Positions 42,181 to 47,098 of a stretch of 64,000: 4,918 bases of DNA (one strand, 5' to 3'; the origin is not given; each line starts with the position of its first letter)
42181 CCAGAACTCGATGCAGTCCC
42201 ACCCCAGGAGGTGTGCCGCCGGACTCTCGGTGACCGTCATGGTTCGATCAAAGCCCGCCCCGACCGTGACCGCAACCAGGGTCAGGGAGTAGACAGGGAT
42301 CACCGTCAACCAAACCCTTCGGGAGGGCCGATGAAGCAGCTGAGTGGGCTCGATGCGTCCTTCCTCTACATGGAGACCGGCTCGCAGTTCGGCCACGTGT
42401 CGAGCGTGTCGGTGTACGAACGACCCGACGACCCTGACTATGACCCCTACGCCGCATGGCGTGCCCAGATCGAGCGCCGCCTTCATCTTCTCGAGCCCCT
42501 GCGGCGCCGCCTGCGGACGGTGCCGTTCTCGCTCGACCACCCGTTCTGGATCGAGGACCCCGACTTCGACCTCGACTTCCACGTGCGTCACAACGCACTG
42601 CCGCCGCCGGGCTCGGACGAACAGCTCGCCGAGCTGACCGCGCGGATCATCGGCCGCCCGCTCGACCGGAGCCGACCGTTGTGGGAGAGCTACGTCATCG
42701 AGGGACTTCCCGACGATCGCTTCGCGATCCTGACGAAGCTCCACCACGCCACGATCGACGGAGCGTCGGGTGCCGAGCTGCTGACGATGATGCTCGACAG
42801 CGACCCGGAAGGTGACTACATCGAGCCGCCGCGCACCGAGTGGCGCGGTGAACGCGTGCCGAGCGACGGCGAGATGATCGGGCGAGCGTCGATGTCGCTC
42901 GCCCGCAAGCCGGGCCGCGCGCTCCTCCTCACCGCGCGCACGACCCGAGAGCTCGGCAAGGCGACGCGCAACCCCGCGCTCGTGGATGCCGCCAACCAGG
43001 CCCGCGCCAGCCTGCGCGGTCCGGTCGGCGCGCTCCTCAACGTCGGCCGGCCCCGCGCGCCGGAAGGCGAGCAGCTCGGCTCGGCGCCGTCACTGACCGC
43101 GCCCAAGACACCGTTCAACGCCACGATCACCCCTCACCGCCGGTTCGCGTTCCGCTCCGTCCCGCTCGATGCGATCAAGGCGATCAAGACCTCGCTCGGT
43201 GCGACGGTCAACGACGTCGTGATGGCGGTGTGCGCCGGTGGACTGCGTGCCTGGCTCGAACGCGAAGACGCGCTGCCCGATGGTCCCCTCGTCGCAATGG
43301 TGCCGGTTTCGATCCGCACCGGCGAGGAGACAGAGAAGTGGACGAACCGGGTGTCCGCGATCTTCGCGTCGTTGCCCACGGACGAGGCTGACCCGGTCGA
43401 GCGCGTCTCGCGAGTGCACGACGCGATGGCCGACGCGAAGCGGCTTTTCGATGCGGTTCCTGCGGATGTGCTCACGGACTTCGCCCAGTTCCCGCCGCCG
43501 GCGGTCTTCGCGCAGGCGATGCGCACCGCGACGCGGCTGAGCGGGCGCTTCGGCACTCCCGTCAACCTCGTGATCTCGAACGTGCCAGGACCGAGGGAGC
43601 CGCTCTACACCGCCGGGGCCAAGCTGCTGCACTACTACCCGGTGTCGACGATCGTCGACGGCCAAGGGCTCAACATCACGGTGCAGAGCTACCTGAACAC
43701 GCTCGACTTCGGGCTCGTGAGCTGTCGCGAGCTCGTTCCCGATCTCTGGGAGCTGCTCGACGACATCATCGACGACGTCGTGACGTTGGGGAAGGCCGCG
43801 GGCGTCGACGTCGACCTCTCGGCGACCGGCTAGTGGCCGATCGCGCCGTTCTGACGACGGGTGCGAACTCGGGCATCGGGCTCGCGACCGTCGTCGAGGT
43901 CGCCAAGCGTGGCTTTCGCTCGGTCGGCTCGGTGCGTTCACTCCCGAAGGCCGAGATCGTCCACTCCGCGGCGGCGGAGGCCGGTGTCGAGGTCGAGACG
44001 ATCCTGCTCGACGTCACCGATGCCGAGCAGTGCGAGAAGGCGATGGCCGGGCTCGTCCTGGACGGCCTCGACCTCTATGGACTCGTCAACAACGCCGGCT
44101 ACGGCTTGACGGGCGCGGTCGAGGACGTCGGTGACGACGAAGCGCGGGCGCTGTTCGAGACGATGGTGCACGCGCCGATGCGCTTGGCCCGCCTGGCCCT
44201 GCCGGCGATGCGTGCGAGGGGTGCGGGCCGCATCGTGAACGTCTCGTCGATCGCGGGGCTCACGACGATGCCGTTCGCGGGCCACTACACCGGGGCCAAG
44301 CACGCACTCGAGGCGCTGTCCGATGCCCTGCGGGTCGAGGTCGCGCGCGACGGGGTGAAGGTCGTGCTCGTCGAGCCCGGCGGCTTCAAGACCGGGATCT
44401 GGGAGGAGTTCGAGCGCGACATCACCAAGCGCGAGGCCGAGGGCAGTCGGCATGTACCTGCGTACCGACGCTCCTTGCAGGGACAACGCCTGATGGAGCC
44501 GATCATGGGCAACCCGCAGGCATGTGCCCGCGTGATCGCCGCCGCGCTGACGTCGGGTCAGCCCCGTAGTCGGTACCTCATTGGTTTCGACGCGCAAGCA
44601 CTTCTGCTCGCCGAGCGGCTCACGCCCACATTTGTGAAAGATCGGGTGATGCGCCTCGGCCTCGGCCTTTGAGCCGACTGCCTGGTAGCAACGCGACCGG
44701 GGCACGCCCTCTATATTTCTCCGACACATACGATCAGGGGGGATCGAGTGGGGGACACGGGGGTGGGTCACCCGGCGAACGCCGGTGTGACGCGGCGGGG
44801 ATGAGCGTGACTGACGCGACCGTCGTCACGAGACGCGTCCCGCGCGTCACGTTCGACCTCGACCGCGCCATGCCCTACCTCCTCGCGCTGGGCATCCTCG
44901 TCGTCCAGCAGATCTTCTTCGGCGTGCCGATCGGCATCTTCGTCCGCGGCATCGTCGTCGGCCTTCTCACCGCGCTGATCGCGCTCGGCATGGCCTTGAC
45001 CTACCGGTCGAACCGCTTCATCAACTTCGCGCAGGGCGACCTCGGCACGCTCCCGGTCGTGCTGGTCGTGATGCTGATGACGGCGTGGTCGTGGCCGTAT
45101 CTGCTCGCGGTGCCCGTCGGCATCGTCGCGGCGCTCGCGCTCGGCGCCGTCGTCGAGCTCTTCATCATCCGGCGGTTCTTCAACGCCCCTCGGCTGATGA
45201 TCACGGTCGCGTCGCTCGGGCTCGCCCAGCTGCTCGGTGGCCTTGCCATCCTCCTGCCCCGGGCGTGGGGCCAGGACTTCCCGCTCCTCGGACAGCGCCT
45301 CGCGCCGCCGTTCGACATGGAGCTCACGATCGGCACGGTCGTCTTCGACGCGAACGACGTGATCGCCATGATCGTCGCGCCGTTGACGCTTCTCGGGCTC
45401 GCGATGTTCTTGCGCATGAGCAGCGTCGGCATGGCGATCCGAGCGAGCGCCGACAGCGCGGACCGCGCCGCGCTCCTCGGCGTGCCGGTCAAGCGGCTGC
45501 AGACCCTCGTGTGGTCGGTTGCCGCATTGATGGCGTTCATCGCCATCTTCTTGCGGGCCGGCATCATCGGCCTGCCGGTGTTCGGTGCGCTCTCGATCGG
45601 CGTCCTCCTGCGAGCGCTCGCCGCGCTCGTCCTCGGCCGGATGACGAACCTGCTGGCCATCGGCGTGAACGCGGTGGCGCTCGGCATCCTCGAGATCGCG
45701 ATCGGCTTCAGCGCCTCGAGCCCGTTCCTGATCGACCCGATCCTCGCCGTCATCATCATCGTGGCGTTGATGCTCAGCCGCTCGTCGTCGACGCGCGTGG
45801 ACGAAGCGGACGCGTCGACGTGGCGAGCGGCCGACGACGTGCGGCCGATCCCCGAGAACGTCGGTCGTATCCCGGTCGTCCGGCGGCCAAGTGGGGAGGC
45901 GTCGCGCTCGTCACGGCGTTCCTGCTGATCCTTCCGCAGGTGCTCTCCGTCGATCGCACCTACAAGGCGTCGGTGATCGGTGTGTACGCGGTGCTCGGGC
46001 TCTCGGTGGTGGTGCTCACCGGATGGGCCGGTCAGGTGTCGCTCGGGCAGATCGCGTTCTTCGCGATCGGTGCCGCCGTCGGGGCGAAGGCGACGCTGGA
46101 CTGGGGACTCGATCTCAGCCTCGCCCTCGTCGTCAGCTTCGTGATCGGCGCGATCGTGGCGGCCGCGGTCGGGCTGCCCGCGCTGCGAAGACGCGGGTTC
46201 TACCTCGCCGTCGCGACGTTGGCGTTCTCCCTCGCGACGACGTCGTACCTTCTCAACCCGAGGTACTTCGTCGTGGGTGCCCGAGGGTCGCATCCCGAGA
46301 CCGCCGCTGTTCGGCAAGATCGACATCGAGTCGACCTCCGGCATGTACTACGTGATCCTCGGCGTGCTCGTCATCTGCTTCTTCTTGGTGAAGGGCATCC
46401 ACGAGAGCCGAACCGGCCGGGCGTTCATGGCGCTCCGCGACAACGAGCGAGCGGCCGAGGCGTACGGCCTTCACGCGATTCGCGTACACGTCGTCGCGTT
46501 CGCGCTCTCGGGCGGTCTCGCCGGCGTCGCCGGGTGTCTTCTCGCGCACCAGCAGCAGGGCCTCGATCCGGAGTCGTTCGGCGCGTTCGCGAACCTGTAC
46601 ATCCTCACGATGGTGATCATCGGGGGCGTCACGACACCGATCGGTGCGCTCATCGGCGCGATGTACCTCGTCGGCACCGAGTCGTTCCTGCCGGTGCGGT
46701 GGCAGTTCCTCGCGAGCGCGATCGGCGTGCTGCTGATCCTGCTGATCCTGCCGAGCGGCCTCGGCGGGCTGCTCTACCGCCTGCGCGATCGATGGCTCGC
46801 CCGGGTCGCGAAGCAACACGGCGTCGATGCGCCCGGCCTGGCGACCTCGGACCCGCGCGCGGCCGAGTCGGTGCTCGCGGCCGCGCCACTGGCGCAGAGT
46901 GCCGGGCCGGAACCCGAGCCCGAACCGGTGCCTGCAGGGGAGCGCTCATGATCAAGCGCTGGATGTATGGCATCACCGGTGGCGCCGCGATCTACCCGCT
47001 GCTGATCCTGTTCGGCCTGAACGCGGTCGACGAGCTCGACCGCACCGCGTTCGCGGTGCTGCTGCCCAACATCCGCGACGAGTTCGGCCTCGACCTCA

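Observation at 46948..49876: Chimeric transporter gene: MFS-like 12-TM domain fused to two Liv-type ABC ATPase domains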

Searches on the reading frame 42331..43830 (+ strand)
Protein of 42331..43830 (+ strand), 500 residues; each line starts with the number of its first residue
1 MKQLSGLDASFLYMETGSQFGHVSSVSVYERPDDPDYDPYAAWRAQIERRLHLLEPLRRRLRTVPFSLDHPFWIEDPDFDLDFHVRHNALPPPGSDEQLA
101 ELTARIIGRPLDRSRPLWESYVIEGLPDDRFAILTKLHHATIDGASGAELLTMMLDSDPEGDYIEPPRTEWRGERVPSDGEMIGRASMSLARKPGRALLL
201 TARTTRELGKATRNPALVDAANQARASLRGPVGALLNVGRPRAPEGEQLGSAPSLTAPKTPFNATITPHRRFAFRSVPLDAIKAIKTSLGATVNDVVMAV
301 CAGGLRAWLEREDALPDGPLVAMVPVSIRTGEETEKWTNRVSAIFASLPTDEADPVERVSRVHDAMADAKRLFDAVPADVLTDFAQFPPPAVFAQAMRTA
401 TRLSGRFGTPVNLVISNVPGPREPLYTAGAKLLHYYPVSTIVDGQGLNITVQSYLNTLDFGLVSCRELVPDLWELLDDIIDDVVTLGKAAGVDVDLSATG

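Call 72: search_protein_families(library=pfam, proteins=[window:42331-43830:+], max_evalue=0.00001)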
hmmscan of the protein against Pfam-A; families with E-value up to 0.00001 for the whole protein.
window:42331-43830:+ (500 aa): 2 families
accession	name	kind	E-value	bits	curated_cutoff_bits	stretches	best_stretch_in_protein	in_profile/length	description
PF03007.21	WS_DGAT_cat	-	8.6e-73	245.8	23.6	1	4-297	1-263/263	Wax ester synthase/diacylglycerol acyltransferase catalytic domain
PF06974.18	WS_DGAT_C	-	3.1e-40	138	20.7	1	337-481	1-139/145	WS/DGAT C-terminal domain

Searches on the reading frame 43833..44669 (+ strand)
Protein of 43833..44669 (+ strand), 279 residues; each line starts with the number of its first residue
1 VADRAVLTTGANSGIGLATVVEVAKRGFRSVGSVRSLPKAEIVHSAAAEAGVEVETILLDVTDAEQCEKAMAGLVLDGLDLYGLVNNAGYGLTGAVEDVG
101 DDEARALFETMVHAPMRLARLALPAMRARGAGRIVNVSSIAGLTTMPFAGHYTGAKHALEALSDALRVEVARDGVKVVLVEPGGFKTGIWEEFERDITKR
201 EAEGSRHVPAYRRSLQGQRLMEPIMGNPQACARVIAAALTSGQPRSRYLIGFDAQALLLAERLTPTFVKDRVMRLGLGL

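Call 72: search_protein_families(library=pfam, proteins=[window:43833-44669:+], max_evalue=0.00001)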
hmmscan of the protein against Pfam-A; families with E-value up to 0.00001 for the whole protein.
window:43833-44669:+ (279 aa): 4 families
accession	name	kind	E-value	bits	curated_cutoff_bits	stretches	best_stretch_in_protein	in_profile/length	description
PF00106.31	adh_short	-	7e-43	146.8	26.6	1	5-195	2-192/195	short chain dehydrogenase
PF13561.12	adh_short_C2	-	3.2e-31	109.2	27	1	10-196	1-187/236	Enoyl-(Acyl carrier protein) reductase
PF08659.16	KR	-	1.3e-12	48.5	22.6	1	6-167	3-164/180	KR domain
PF13460.12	NAD_binding_10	-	1.2e-07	32.2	27.2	1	10-188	1-149/184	NAD(P)H-binding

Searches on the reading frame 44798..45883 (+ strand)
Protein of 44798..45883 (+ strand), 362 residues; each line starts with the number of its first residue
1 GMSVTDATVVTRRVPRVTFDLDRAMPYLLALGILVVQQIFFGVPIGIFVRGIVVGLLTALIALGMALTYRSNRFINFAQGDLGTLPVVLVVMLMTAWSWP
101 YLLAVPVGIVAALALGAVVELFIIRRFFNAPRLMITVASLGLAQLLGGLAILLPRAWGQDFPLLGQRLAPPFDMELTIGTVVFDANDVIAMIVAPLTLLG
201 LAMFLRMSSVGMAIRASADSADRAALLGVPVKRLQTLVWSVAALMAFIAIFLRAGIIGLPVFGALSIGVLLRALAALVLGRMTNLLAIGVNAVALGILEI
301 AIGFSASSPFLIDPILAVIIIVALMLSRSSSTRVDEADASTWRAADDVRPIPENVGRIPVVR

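Call 75: search_protein_families(library=pfam, proteins=[window:44798-45883:+], max_evalue=0.001)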
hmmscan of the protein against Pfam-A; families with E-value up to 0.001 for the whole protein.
window:44798-45883:+ (362 aa): 1 family
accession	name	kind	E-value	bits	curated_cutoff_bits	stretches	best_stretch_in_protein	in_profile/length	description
PF02653.21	BPD_transp_2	-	2.3e-17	63.5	26.8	1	48-325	2-265/269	Branched-chain amino acid transport system / permease component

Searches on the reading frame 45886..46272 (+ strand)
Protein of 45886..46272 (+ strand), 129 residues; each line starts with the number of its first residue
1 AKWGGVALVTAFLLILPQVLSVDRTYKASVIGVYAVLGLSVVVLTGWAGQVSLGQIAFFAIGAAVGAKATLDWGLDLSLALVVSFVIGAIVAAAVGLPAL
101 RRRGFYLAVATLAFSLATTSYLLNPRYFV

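Call 75: search_protein_families(library=pfam, proteins=[window:45886-46272:+], max_evalue=0.001)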
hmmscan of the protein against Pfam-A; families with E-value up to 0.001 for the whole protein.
window:45886-46272:+ (129 aa): 1 family
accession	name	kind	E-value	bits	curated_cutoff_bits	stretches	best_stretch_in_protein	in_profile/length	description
PF02653.21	BPD_transp_2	-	2.2e-10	40.6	26.8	1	29-122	7-100/269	Branched-chain amino acid transport system / permease component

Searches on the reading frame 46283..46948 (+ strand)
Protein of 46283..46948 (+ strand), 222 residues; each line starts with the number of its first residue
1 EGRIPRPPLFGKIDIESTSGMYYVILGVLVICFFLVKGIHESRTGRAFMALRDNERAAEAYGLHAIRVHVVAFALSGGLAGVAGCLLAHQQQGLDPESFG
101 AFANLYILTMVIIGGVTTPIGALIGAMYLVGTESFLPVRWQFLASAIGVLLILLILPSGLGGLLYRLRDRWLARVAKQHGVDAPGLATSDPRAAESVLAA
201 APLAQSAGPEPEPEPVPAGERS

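Call 75: search_protein_families(library=pfam, proteins=[window:46283-46948:+], max_evalue=0.001)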
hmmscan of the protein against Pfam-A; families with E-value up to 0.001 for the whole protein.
window:46283-46948:+ (222 aa): 1 family
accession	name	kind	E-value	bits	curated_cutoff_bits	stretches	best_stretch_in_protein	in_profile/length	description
PF02653.21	BPD_transp_2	-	1.3e-24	87.2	26.8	1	26-154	136-267/269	Branched-chain amino acid transport system / permease component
